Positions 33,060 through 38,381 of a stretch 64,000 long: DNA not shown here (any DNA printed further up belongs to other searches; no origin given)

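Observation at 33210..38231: Giant 1673-aa protein with an unusual architecture and a non-canonical Walker B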

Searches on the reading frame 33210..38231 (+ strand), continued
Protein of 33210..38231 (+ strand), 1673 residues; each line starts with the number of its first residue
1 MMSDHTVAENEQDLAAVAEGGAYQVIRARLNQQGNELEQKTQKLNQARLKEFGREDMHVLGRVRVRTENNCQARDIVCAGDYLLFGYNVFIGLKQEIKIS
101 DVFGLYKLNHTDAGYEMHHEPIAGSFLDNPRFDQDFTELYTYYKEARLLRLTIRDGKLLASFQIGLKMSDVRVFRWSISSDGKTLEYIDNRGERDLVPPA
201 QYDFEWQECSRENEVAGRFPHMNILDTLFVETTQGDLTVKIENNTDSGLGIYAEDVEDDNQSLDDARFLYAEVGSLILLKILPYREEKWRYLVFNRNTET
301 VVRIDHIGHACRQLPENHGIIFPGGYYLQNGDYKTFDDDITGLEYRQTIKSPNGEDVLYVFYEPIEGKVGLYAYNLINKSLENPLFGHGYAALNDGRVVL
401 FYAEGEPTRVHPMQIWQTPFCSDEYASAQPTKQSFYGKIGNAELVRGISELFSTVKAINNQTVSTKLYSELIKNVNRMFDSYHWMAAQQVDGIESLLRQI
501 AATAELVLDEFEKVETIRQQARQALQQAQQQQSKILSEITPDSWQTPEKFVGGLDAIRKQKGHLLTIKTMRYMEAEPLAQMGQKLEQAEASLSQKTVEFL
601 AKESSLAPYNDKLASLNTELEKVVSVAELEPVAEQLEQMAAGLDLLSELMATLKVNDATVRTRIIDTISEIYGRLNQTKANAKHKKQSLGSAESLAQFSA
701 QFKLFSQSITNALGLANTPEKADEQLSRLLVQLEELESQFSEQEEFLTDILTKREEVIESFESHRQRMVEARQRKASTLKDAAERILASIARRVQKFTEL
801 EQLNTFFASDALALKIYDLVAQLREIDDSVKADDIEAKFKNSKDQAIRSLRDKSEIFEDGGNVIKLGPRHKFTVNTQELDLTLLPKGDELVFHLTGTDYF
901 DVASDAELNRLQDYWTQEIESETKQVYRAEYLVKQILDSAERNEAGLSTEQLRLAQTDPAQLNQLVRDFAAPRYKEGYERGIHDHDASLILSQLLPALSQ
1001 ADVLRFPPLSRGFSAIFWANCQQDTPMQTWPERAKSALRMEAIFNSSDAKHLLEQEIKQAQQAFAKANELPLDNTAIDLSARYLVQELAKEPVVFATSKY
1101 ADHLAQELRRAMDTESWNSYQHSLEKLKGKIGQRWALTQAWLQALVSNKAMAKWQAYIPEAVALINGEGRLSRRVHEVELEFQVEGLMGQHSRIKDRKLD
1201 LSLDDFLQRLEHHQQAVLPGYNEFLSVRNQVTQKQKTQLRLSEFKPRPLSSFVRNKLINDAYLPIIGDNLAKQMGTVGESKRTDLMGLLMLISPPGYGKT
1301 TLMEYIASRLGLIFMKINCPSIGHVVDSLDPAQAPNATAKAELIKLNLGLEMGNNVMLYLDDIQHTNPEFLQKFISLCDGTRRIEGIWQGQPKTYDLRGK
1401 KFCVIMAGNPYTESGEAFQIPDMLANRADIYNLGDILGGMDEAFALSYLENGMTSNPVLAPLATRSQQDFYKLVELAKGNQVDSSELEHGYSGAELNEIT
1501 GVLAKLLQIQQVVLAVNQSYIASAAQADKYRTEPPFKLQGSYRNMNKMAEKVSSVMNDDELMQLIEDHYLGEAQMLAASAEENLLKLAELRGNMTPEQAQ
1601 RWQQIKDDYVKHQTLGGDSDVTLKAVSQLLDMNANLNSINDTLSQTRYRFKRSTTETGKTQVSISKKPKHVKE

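Call 14: search_solved_structures(query=window:33210-38231:+, max_evalue=1, show_alignments=2)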
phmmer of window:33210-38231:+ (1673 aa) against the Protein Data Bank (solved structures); distinct sequences matched with E-value up to 1: 8.
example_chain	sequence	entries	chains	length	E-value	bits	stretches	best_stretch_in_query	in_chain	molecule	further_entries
9bji_A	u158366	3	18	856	0.32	11.4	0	1289-1322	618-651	Nuclear valosin-containing protein-like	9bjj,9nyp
7swl_A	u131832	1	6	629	0.49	10.8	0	1256-1322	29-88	Rix7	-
7t3i_A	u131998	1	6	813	0.65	10.4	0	1256-1322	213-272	Rix7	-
6mat_A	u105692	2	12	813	0.65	10.4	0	1256-1322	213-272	Rix7 mutant | Rix7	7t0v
1ixr_C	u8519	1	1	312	0.78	10.2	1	1282-1322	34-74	RuvB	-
1ixs_B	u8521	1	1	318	0.8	10.1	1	1282-1322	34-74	RuvB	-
8efv_D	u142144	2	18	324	0.82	10.1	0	1282-1322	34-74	Holliday junction ATP-dependent DNA helicase RuvB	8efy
1hqc_A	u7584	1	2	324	0.82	10.1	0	1282-1322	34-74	RUVB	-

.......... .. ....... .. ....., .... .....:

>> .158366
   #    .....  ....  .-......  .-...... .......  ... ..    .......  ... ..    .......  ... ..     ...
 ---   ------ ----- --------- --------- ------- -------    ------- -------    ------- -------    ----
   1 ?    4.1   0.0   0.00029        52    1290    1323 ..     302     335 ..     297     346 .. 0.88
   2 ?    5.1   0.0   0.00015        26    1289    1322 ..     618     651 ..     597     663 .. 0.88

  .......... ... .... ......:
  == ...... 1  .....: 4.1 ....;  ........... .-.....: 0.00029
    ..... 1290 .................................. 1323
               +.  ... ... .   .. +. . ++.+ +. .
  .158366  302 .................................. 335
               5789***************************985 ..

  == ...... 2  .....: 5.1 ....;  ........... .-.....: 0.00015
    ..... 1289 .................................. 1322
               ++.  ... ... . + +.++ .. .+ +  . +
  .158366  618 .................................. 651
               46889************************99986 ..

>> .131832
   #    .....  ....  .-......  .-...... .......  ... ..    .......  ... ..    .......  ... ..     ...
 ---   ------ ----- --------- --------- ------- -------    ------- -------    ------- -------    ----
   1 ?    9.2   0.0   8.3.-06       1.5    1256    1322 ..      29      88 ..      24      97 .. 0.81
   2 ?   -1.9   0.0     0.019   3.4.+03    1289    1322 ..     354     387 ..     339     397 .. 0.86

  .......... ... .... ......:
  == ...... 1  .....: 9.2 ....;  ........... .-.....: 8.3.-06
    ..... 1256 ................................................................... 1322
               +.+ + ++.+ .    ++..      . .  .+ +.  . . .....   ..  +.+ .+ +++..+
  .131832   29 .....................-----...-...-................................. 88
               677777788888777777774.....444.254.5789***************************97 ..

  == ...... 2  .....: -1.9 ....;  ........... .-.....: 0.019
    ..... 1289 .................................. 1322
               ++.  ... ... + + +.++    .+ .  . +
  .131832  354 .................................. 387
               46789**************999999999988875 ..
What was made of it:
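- Tried and rejected: The ATPase gave only insignificant P-loop matches (call 14).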

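Call 21: find_encoding_contigs(protein=P0008, flank=10000, max_places=2)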
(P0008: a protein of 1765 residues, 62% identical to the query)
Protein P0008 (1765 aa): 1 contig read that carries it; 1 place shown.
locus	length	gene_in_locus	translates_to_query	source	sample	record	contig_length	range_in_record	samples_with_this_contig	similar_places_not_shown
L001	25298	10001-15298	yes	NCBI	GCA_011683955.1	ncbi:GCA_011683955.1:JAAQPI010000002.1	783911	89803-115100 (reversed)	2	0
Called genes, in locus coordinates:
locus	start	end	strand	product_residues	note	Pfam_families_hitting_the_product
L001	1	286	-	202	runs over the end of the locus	-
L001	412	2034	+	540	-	PF02690:Na_Pi_cotrans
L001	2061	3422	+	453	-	PF00753:Lactamase_B, PF23023:Anti-Pycsar_Apyc1 (faint), PF12706:Lactamase_B_2, PF16661:Lactamase_B_6 (faint), PF10996:Beta-Casp, PF07521:RMMBL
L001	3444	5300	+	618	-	PF06480:FtsH_ext, PF00004:AAA, PF23902:AAA_lid_PRS2_C (weak), PF17862:AAA_lid_3, PF01434:Peptidase_M41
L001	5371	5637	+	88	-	-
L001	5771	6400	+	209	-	PF09938:DUF2170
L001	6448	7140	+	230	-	PF04012:PspA_IM30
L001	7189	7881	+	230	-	-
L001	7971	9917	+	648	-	-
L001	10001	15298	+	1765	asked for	PF12458:DUF3686, PF00004:AAA (faint), PF13401:AAA_22 (faint), PF25472:DUF7902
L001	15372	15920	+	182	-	PF13453:Zn_ribbon_TFIIB (faint)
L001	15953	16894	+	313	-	PF05661:DUF808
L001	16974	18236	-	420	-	PF01636:APH (faint), PF03109:ABC1, PF01163:RIO1 (weak), PF27536:UbiB_helical (faint)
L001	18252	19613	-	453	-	PF03109:ABC1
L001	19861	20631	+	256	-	PF00702:Hydrolase, PF12710:HAD, PF13419:HAD_2, PF13242:Hydrolase_like (weak)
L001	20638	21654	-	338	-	PF00990:GGDEF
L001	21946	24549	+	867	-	PF01326:PPDK_N, PF00391:PEP-utilizers, PF02896:PEP-utilizers_C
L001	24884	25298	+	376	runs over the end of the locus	PF03060:NMO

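Call 23: find_encoding_contigs(protein=P0001, flank=10000, max_places=2)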
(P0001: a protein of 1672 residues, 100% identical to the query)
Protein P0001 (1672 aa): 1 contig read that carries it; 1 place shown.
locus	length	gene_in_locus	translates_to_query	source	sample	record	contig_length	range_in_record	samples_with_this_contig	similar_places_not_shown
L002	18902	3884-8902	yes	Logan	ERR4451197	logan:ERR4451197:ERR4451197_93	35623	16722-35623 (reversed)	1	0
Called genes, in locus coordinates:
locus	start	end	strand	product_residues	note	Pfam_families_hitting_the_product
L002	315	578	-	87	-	-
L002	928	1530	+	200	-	-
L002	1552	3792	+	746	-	-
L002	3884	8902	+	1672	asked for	PF12458:DUF3686, PF00004:AAA (faint), PF25472:DUF7902, PF07728:AAA_5 (weak)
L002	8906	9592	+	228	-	PF13091:PLDc_2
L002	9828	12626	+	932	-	PF13086:AAA_11, PF13245:AAA_19 (faint), PF13604:AAA_30 (faint), PF13087:AAA_12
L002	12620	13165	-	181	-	PF07152:YaeQ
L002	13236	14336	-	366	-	PF02163:Peptidase_M50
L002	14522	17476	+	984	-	PF00990:GGDEF, PF00563:EAL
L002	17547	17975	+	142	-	-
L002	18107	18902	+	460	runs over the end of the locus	PF02321:OEP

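Call 24: find_encoding_contigs(protein=P0059, flank=10000, max_places=2)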
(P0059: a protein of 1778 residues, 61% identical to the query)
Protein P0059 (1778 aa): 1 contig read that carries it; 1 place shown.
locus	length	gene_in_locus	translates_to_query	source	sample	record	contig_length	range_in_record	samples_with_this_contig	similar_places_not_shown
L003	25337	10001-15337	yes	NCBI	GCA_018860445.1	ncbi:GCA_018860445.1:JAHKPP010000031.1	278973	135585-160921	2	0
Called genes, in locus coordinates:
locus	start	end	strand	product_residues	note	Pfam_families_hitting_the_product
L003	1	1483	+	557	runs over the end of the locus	PF01494:FAD_binding_3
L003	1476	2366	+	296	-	PF00561:Abhydrolase_1 (weak), PF12146:Hydrolase_4 (weak), PF12697:Abhydrolase_6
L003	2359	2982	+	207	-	PF00702:Hydrolase, PF08282:Hydrolase_3 (faint), PF12710:HAD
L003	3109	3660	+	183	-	PF01243:PNPOx_N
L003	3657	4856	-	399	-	PF07690:MFS_1, PF13347:MFS_2 (faint), PF07690:MFS_1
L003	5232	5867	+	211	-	PF09938:DUF2170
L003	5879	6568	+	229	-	PF04012:PspA_IM30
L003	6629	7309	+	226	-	-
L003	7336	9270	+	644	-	-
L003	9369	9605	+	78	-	PF13441:Gly-zipper_YMGG (weak)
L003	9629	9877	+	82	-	-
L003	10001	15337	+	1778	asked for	PF12458:DUF3686, PF13401:AAA_22 (faint), PF25472:DUF7902, PF00004:AAA (faint)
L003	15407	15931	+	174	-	PF01694:Rhomboid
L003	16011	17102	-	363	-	PF00924:MS_channel_2nd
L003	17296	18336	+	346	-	PF00561:Abhydrolase_1, PF12146:Hydrolase_4, PF12697:Abhydrolase_6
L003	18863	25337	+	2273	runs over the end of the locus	-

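Call 62: search_protein_families(library=pfam, proteins=[L003:15353-15931:+], max_evalue=0.01)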
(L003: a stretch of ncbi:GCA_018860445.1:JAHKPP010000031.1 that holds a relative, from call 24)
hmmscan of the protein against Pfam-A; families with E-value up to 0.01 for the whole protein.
L003:15353-15931:+ (192 aa): 1 family
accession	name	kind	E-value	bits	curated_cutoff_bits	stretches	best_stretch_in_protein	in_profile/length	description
PF01694.28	Rhomboid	-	1.6e-20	74.2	22.6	1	52-185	3-140/143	Rhomboid domain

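Call 65: search_dna_similar(query=window:33210-38228:+, collection=plasmids, mode=protein, max_rows=15)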
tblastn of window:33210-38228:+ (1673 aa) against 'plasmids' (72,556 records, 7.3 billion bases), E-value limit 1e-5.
Records with a match: 13; places in all: 13; records where one place covers at least 80% of the query: 13.
Best place of each record, by identity: <60% 13.
By first word of the organism name: Streptomyces 3; Proteus 2; Deinococcus 2; Pseudomonas 1; Halomonas 1; Nonomuraea 1; Photobacterium 1; Vibrio 1; Hymenobacter 1.
By predicted mobility (MOB-suite, as given by PLSDB): non-mobilizable 10; mobilizable 3.
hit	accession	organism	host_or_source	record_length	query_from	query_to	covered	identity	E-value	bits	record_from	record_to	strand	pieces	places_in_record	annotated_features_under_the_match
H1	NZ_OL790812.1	Proteus mirabilis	-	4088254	2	1639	98%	55.8%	0e+0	1846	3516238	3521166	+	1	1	none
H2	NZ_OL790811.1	Proteus mirabilis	-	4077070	2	1639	98%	55.8%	0e+0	1846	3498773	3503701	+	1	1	none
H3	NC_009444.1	Pseudomonas fluorescens SBW25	-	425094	16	1642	97%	55.1%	0e+0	1770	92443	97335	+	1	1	DNA repair ATPase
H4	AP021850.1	Deinococcus grandis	-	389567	20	1640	97%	48.7%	0e+0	1527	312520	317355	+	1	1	hypothetical protein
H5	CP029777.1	Deinococcus actinosclerus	mixed culture,wastewater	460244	16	1646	97%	48.4%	0e+0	1468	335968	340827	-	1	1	DNA repair protein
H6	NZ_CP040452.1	Halomonas sp. PA16-9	-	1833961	1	1629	97%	48.3%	0e+0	1570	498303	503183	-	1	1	none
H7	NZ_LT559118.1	Nonomuraea gerenzanensis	-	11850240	19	1629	96%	46.0%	0e+0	1391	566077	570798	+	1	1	none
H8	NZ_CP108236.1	Streptomyces sp. NBC_00080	-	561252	21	1629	96%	45.1%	0e+0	1351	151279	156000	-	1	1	DNA repair ATPase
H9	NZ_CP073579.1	Photobacterium sp. GJ3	-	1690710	16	1636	97%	44.5%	0e+0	1362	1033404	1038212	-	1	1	record has no annotation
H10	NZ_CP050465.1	Vibrio campbellii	single cell,seawater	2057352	16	1636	97%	43.6%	0e+0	1340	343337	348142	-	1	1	none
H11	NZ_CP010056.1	Hymenobacter sp. DG25B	single cell,soil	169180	19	1666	99%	42.4%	0e+0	1291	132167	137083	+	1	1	DNA repair ATPase | LytTR family DNA-binding domain-containing protein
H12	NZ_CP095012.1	Streptomyces sp. 2P-4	cell culture,mudflats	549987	12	1609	96%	40.5%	0e+0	1061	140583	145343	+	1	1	DNA repair ATPase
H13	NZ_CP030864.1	Streptomyces globosus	cell culture,environment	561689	12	1609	96%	40.4%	0e+0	1062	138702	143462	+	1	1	DNA repair ATPase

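Call 66: search_dna_similar(query=window:33210-38228:+, collection=phages, mode=protein, max_rows=10)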
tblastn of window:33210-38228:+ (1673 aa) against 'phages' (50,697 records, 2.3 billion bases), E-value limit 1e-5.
No match.
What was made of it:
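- On Known anti-phage defence systems (PADLOC-DB v2): Phages: none (calls 65-66).
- Phage hits: none (calls 65, 66).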
